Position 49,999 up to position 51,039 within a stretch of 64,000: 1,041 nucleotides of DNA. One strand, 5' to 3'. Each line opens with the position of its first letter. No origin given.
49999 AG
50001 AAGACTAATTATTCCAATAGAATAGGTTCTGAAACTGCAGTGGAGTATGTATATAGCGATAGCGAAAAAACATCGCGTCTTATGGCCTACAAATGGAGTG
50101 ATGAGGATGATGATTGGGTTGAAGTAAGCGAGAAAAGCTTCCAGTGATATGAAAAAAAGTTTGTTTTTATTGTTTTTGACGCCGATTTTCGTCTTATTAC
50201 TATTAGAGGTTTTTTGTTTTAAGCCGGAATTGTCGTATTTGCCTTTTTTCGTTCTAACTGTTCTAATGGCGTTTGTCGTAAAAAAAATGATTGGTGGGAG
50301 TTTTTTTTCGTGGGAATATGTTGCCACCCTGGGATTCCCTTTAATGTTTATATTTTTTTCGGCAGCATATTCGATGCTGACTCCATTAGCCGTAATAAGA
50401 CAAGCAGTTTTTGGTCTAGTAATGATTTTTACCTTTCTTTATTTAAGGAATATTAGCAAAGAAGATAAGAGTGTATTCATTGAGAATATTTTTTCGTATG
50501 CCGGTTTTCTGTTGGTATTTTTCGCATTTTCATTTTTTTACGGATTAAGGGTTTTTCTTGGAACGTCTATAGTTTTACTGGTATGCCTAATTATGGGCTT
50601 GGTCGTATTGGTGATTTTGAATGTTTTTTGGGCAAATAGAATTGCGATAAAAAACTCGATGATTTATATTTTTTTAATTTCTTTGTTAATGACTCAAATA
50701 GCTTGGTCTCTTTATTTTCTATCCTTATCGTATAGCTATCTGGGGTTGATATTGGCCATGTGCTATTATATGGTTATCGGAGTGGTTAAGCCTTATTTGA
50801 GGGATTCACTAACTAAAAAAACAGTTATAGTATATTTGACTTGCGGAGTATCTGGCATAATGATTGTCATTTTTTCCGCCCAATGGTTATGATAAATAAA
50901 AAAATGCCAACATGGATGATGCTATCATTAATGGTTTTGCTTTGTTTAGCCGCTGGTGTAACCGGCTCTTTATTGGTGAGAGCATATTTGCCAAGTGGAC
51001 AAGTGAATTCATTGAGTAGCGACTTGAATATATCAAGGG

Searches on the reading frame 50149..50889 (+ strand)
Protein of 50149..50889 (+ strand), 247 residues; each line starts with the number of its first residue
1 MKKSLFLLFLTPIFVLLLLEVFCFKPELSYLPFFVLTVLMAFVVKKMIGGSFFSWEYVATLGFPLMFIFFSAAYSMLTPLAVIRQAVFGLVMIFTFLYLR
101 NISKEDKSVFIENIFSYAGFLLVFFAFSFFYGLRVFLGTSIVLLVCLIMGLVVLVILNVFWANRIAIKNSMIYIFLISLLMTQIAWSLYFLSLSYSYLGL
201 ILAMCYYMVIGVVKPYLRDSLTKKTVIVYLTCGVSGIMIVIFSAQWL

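Call 45: search_protein_families(library=pfam, proteins=[window:50149-50889:+], max_evalue=0.00001)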
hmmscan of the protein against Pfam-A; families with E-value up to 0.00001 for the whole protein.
window:50149-50889:+ (247 aa): 1 family
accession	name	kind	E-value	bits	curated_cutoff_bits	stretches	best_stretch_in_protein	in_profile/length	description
PF18900.5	DUF5656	-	2.6e-11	43.8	23.3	1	120-241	123-238/242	Protein of unknown function (DUF5656)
